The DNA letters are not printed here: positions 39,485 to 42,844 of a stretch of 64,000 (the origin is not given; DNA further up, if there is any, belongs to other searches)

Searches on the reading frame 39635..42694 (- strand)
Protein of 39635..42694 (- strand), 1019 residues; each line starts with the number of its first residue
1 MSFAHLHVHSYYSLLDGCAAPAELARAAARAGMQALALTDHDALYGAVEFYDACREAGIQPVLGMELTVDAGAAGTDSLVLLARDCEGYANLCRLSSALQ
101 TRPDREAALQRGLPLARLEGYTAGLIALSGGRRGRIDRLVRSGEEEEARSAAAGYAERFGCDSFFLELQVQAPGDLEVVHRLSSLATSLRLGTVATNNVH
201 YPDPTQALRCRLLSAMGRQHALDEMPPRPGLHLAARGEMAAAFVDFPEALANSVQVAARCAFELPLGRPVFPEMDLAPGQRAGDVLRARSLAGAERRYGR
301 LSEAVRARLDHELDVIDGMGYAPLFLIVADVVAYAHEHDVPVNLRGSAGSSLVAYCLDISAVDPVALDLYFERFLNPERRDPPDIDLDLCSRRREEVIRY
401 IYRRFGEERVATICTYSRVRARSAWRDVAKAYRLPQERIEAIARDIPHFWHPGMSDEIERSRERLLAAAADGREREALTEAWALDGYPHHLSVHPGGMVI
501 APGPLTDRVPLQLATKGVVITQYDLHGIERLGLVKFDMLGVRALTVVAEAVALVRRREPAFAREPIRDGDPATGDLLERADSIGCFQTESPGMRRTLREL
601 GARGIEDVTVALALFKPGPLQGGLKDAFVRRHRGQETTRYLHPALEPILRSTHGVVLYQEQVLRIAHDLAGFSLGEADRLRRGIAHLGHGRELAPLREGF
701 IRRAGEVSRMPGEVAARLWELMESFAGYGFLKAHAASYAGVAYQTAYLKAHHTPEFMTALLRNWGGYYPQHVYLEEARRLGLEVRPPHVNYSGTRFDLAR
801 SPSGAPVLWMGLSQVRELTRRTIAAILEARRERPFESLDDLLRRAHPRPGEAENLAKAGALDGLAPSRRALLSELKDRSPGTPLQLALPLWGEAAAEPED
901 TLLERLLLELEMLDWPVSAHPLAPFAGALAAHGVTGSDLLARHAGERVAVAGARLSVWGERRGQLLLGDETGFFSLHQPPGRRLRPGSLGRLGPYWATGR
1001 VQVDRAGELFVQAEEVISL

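Call 25: find_related_loci(query=window:39635-42694:-, collection=genome_contigs, flank=10000)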
Query window:39635-42694:- (1019 aa) in genome_contigs; peptide patterns used: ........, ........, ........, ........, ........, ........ (x = any residue, [..] = any of these).
87 stretches matched a pattern; 9 encode a relative of the query (tblastn E <= 1e-3); 9 distinct loci.
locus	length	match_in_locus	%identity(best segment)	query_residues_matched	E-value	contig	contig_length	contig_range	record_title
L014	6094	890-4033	47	3-1019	0e+0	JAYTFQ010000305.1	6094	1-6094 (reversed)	MAG: Anaerolineales bacterium isolate GFS_2205 GFS_2205_304, whole genome shotgun sequence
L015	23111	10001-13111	46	3-1019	0e+0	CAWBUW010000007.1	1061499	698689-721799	MAG: uncultured Chloroflexia bacterium isolate MFD03899.bin.1.41 genome assembly, contig: contig_14422, whole genome sho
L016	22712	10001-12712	35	2-900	3e-151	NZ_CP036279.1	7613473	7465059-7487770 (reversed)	Kolteria novifilia strain Pan216 chromosome, complete genome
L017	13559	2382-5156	33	1-877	1e-142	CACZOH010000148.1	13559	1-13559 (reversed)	MAG: uncultured Ruminococcus sp. isolate RUG12800 genome assembly, contig: RUG12800_asm_148, whole genome shotgun sequen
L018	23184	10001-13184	47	1-1019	0e+0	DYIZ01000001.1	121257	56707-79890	MAG TPA_asm: Candidatus Aquidulcis sp. isolate FI88_58_10 Afr_mines_FI88_95_length_121257_cov_4_029537, whole genome sho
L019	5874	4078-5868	42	3-575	4e-133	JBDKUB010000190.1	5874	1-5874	MAG: Anaerolineaceae bacterium isolate 7_bin.113_R1 c_000001650913, whole genome shotgun sequence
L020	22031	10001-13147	47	3-1019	0e+0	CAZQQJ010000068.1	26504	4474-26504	MAG TPA_asm: uncultured Anaerolinea sp. isolate SRP278314_co2_69 genome assembly, contig: NODE_2455_length_26504_cov_38.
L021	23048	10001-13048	47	5-1003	0e+0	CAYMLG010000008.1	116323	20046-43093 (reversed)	MAG TPA_asm: uncultured Anaerolineaceae bacterium isolate binchicken_co350_84 genome assembly, contig: NODE_212_length_1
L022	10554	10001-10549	45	3-183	5e-33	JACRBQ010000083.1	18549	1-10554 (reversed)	MAG: Chloroflexi bacterium isolate NC_groundwater_1624_Pr3_B-0.1um_63_24 SR-2_scaffold_141_1870990, whole genome shotgun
